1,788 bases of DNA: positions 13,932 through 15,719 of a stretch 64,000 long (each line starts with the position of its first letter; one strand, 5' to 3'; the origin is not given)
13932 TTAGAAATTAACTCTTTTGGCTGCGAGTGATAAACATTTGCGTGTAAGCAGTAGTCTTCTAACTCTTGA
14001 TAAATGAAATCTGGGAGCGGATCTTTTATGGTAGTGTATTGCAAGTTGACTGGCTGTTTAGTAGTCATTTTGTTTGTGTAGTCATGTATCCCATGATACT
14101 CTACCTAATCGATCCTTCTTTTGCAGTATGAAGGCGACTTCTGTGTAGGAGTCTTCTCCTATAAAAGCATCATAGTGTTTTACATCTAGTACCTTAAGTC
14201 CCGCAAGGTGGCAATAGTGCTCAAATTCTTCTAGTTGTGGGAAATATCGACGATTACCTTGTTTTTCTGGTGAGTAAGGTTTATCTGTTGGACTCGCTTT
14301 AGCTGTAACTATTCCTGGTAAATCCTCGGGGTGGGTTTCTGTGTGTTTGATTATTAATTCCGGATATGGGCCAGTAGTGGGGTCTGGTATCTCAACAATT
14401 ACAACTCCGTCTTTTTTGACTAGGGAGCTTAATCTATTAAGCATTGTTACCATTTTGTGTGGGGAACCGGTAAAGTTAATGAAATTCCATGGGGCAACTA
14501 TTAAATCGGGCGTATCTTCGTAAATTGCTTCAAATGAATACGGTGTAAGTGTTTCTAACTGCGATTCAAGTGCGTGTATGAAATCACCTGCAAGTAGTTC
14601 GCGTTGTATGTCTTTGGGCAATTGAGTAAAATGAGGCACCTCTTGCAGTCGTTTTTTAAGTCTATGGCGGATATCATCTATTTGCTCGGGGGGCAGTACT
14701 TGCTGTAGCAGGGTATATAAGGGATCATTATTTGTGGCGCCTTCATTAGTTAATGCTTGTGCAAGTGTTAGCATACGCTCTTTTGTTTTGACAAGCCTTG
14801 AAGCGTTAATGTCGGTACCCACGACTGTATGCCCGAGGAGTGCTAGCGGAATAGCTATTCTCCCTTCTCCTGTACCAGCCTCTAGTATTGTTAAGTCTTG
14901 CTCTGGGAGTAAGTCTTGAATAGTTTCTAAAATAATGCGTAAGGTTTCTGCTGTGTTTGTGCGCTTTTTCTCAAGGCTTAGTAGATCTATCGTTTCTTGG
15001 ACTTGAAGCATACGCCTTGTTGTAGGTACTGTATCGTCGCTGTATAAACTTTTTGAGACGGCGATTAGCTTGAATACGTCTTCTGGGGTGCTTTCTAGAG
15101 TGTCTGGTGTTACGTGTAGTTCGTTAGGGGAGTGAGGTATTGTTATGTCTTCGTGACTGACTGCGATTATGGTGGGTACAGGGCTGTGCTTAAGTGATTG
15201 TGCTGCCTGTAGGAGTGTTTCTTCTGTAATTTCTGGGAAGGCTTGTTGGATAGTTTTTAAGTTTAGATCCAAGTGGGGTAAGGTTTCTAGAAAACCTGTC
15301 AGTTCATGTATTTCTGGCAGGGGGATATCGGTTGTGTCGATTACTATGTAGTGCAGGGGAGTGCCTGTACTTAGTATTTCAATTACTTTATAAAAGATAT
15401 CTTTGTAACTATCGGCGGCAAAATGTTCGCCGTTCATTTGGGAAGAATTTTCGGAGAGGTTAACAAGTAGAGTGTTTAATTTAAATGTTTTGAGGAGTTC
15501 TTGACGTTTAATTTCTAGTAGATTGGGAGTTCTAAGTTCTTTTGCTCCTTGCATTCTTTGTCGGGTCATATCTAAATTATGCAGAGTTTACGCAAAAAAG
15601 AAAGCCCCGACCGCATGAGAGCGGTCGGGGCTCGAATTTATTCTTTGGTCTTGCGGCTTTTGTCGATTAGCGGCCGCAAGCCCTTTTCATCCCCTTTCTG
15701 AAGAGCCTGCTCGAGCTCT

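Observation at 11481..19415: Duplicated module of a TrmB-family regulator and a ~490-aa methyltransferase-domain protein, with an NNMT-like methyltransferase and a HisC-like aminotransferase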

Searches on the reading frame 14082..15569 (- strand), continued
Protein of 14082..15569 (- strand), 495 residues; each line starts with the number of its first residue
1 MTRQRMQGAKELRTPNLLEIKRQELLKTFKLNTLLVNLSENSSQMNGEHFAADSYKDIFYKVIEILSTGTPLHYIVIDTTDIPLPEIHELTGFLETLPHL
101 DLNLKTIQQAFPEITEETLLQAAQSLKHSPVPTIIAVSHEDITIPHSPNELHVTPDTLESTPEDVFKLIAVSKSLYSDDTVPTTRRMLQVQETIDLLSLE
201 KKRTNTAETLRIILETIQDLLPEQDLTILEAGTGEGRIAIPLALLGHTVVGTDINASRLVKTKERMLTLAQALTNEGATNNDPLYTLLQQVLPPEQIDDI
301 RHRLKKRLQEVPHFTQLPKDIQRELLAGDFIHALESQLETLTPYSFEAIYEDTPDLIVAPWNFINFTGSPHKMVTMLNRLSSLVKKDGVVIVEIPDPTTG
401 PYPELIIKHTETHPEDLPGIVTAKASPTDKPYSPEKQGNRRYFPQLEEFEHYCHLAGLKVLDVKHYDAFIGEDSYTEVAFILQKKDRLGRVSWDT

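Call 99: search_protein_families(library=padloc, proteins=[L002:13553-13792:+, L002:14273-15385:+, L002:15407-16144:+, L002:16128-16865:+, L002:16920-17921:+, L002:19406-19750:+, L010:4162-4668:+, L010:5646-6302:+, L010:7021-7965:+, L008:6473-7213:+], max_evalue=0.01)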
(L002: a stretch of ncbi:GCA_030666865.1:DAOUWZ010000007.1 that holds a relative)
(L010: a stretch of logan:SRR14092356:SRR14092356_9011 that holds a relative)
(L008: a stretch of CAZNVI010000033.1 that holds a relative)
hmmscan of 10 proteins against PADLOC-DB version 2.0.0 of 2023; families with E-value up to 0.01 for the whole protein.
L002:13553-13792:+ (79 aa): 0 families

L002:14273-15385:+ (370 aa): 1 family
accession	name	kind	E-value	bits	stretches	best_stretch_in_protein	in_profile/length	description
PDLC03899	NsnC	-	0.0094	13.4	0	165-245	139-217/299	-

L002:15407-16144:+ (245 aa): 0 families

L002:16128-16865:+ (245 aa): 31 families (the best 25 are shown)
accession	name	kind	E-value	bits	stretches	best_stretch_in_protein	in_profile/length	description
PDLC00844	E1-E2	-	4.3e-13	46.7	1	26-92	275-341/489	E1-E2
PDLC00829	E1-E2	-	1.6e-12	45.3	1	27-124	171-276/426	E1-E2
PDLC00832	E1-E2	-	7.3e-12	42.2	1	26-96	337-407/588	E1-E2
PDLC00855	E1-E2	-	8.7e-12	42.8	1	27-104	302-380/579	E1-E2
PDLC00836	E1-E2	-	4.3e-11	40.1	1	25-93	339-407/602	E1-E2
PDLC00857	E1-E2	-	1e-10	38.7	1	27-106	346-426/589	E1-E2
PDLC00848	E1-E2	-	3e-10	37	1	26-90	373-437/607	E1-E2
PDLC00837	E1-E2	-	1.3e-09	35.4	1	23-92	321-394/593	E1-E2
PDLC00828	E1-E2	-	1.5e-09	35.6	1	28-93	176-241/431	E1-E2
PDLC00850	E1-E2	-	2.2e-09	34.3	1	27-91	314-378/566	E1-E2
PDLC00856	E1-E2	-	5.3e-09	33.1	1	28-103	323-399/573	E1-E2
PDLC00846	E1-E2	-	7.7e-09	32.7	1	25-91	315-383/587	E1-E2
PDLC00840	E1-E2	-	1.1e-08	32.6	1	28-93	214-279/458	E1-E2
PDLC00826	E1-E2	-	2.6e-08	31.1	1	26-91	333-402/576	E1-E2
PDLC00839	E1-E2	-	2.6e-08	30.6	1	28-90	371-433/602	E1-E2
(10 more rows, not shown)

L002:16920-17921:+ (333 aa): 0 families

L002:19406-19750:+ (114 aa): 0 families

L010:4162-4668:+ (168 aa): 0 families

L010:5646-6302:+ (218 aa): 0 families

L010:7021-7965:+ (314 aa): 0 families

L008:6473-7213:+ (246 aa): 0 families

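Call 100: find_encoding_contigs(protein=P0004, flank=6000, max_places=2)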
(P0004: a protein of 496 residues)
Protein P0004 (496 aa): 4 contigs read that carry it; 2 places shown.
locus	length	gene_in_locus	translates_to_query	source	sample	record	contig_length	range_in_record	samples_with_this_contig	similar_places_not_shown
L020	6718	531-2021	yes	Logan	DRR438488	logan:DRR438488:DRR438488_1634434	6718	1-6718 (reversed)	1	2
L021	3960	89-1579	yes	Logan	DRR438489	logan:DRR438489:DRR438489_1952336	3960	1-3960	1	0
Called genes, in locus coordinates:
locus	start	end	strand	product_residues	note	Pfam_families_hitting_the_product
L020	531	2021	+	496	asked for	PF13489:Methyltransf_23 (weak), PF08241:Methyltransf_11 (faint), PF13649:Methyltransf_25 (faint)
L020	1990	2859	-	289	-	PF01978:TrmB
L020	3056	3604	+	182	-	-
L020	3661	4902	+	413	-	-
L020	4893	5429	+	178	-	-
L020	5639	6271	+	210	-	-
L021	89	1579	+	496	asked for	PF13489:Methyltransf_23 (weak), PF08241:Methyltransf_11 (faint), PF13649:Methyltransf_25 (faint)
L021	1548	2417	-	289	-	PF01978:TrmB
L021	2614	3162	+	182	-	-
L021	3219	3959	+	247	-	?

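Call 101: find_encoding_contigs(protein=P0019, flank=6000, max_places=2)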
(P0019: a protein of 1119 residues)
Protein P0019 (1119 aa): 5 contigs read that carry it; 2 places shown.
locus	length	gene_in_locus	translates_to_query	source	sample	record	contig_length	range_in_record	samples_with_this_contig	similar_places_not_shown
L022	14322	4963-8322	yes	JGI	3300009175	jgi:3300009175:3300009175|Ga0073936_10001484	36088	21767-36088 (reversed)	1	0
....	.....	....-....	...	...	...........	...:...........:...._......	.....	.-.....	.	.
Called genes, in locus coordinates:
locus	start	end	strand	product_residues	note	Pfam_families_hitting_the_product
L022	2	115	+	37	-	?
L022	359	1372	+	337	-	PF07501:G5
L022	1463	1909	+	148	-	-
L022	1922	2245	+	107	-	-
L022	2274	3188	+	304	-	PF00398:RrnaAD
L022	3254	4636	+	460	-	PF01566:Nramp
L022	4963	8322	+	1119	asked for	PF13489:Methyltransf_23 (weak), PF13649:Methyltransf_25 (faint)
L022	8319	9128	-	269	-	PF01978:TrmB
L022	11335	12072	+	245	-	-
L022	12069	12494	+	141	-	-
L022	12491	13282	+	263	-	PF14464:Prok-JAB (weak)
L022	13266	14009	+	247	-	PF00899:ThiF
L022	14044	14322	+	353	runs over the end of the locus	-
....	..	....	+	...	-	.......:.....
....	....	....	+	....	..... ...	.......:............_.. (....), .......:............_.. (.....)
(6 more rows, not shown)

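Call 102: find_encoding_contigs(protein=P0011, flank=6000, max_places=2)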
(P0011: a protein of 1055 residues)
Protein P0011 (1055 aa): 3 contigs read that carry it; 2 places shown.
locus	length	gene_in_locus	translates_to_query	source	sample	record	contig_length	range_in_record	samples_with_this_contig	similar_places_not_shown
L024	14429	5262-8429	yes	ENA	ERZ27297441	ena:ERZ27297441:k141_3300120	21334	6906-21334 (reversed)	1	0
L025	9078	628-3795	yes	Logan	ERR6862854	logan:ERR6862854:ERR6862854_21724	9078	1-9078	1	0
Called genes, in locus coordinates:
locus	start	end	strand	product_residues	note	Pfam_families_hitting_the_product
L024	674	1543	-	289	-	PF01209:Ubie_methyltran, PF07021:MetW, PF13489:Methyltransf_23, PF02353:CMAS, PF08241:Methyltransf_11, PF08242:Methyltransf_12, PF13649:Methyltransf_25, PF13847:Methyltransf_31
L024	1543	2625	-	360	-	-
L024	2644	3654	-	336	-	-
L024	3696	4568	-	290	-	PF00483:NTP_transferase, PF12804:NTP_transf_3 (faint)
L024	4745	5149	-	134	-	PF00011:HSP20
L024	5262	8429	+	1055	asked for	PF13489:Methyltransf_23, PF08241:Methyltransf_11 (weak), PF08242:Methyltransf_12 (faint), PF13649:Methyltransf_25 (weak)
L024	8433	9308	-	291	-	PF01978:TrmB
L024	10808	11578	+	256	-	-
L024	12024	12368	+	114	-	-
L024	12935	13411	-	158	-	-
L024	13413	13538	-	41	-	-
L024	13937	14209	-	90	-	PF05258:DciA (weak)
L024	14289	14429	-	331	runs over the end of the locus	PF02463:SMC_N, PF13304:AAA_21 (faint), PF13476:AAA_23 (weak)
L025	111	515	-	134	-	PF00011:HSP20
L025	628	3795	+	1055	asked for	PF13489:Methyltransf_23, PF08241:Methyltransf_11 (weak), PF08242:Methyltransf_12 (faint), PF13649:Methyltransf_25 (weak)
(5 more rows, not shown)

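Call 109: search_protein_families(library=phrogs, proteins=[L020:3056-3604:+, L020:3661-4902:+, L020:4893-5429:+, L022:11335-12072:+, L022:12069-12494:+, L024:10808-11578:+], max_evalue=0.05)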
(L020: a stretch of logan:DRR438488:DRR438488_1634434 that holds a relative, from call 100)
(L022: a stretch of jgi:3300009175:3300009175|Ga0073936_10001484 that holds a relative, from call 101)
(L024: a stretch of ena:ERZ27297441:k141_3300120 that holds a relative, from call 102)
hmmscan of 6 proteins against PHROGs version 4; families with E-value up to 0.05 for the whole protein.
L020:3056-3604:+ (182 aa): 1 family
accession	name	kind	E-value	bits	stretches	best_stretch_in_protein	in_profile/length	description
phrog_23674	-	unknown function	0.00058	20.8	1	44-152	42-147/157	-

L020:3661-4902:+ (413 aa): 0 families

L020:4893-5429:+ (178 aa): 0 families

L022:11335-12072:+ (245 aa): 0 families

L022:12069-12494:+ (141 aa): 0 families

L024:10808-11578:+ (256 aa): 0 families

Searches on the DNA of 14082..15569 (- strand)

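Call 52: search_rna_families(sources=[L002, L006, L007, L008, L009, L010, L011], threshold=gathering)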
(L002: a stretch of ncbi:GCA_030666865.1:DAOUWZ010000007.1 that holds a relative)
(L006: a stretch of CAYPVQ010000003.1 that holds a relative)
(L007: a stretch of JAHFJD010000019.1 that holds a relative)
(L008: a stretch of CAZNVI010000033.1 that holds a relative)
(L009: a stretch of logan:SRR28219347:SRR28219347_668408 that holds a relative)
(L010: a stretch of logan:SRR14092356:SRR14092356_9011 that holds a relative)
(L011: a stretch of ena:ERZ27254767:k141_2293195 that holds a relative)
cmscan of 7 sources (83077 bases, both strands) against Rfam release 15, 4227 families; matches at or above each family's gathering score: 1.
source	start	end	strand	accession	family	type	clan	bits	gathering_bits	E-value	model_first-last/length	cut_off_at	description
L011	20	136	+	RF00001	5S_rRNA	Gene; rRNA;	CL00113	75.6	38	4.3e-14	1-120/120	no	5S ribosomal RNA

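Call 59: search_rna_families(source=L006, start=8600, end=10100, threshold=evalue, max_evalue=1)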
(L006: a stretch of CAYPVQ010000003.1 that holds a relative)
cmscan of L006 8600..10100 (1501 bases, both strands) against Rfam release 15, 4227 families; matches with E-value up to 1: 5.
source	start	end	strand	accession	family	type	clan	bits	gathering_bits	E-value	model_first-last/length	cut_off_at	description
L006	8742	8819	-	RF03694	mir-266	Gene; miRNA;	-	25.8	80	0.028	1-83/83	no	mir-266 microRNA precursor family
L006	9568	9615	+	RF04341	Plastid-psbJ-5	Cis-reg;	CL00152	22.1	53.1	0.34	1-59/59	no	Plastid-psbJ-5 3UTR RNA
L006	9567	9614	-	RF04341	Plastid-psbJ-5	Cis-reg;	CL00152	20.7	53.1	0.82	1-59/59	no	Plastid-psbJ-5 3UTR RNA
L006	9555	9622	+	RF04096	mir-4433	Gene; miRNA;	-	20.4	77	0.58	1-83/83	no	mir-4433 microRNA precursor family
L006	9559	9627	-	RF04096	mir-4433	Gene; miRNA;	-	20.1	77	0.71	1-83/83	no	mir-4433 microRNA precursor family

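Call 103: search_rna_families(source=L022, start=9000, end=11400, threshold=evalue, max_evalue=1)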
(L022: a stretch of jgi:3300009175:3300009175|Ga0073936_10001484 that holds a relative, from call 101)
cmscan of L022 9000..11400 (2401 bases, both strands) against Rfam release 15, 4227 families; matches with E-value up to 1: 0.
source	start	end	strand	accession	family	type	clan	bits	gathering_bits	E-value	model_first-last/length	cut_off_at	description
